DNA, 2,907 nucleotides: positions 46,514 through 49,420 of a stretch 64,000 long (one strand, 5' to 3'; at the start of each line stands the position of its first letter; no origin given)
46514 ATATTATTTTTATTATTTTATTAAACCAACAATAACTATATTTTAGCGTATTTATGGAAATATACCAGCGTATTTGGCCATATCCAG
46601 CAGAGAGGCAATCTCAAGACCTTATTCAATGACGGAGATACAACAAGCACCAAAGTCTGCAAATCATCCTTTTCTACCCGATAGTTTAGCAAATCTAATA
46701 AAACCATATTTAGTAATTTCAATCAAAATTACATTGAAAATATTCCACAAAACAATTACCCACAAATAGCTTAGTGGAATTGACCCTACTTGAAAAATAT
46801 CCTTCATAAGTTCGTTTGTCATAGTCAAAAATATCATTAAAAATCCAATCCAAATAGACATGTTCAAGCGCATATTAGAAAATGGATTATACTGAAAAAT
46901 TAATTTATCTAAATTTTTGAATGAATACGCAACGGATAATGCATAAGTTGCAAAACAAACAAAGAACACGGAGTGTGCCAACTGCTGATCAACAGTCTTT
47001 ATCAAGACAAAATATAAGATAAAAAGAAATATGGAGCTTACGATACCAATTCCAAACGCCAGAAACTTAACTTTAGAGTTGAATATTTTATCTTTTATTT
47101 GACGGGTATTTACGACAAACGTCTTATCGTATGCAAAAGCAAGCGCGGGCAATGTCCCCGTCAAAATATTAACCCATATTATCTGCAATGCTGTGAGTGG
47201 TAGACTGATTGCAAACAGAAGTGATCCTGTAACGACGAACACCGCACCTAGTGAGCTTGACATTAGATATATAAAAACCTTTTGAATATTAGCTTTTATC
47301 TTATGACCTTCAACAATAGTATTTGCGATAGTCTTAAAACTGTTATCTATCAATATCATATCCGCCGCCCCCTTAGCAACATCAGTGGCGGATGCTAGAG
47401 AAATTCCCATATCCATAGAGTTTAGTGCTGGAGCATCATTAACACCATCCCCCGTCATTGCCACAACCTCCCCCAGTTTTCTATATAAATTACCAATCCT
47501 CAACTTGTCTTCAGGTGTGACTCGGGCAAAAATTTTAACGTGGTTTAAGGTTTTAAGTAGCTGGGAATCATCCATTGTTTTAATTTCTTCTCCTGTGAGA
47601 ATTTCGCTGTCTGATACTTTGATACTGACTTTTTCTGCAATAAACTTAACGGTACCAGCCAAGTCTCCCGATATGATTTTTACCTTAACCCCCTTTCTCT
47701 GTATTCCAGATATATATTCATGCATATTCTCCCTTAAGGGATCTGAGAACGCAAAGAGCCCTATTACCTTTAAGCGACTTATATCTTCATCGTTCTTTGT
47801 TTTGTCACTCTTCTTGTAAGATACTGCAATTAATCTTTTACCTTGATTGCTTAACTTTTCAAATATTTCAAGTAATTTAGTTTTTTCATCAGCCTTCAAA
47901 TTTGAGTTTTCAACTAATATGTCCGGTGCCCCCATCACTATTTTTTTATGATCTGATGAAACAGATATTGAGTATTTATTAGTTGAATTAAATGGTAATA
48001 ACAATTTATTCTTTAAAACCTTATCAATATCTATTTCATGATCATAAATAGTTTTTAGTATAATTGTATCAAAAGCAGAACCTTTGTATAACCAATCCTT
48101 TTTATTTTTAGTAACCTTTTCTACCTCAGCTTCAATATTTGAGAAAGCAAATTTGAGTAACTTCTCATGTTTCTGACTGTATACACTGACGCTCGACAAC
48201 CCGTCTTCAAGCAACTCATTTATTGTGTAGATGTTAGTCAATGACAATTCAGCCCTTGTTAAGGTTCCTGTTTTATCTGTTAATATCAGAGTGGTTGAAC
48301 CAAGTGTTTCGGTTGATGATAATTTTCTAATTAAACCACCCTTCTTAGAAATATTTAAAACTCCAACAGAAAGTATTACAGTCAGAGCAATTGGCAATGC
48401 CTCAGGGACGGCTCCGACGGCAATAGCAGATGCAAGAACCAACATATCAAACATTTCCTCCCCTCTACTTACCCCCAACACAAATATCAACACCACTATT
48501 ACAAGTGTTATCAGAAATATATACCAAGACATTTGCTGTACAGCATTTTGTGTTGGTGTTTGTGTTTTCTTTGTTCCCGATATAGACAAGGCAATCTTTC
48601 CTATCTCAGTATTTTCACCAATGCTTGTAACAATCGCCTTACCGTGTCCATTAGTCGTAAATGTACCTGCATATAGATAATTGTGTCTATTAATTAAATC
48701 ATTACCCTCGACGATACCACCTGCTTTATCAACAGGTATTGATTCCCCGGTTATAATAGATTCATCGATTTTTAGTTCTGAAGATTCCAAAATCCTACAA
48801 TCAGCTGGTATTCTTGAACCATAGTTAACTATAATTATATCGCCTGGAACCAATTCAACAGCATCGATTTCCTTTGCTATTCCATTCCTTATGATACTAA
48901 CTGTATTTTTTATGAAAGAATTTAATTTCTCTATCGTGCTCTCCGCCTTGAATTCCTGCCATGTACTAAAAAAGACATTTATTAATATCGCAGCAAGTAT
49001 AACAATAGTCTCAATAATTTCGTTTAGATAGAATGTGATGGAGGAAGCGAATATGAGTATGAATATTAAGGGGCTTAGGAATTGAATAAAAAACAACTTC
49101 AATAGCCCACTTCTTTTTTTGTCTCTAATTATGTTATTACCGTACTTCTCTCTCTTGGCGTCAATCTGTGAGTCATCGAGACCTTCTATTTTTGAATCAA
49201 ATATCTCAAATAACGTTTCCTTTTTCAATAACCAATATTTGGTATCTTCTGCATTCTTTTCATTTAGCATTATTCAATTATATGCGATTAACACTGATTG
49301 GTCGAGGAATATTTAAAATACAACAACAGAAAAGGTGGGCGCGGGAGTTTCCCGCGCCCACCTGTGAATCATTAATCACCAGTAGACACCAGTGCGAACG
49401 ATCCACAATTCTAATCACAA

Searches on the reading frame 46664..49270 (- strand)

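Call 39: search_protein_families(library=pfam, proteins=[window:46664-49270:-], max_evalue=0.00001)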
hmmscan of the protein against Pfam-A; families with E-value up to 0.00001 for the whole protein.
window:46664-49270:- (868 aa): 4 families
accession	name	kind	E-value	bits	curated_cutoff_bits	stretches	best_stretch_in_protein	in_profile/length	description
PF00122.25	E1-E2_ATPase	-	1.7e-51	174.7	28.1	1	120-310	3-181/181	E1-E2 ATPase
PF00689.26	Cation_ATPase_C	-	7.6e-21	75.1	27.3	1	690-855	2-174/175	Cation transporting ATPase, C-terminus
PF00690.31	Cation_ATPase_N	-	1.6e-13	50.5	20.4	1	12-77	1-67/69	Cation transporter/ATPase, N-terminus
PF00702.32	Hydrolase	-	1.4e-12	48.9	26.4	1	328-619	3-190/191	haloacid dehalogenase-like hydrolase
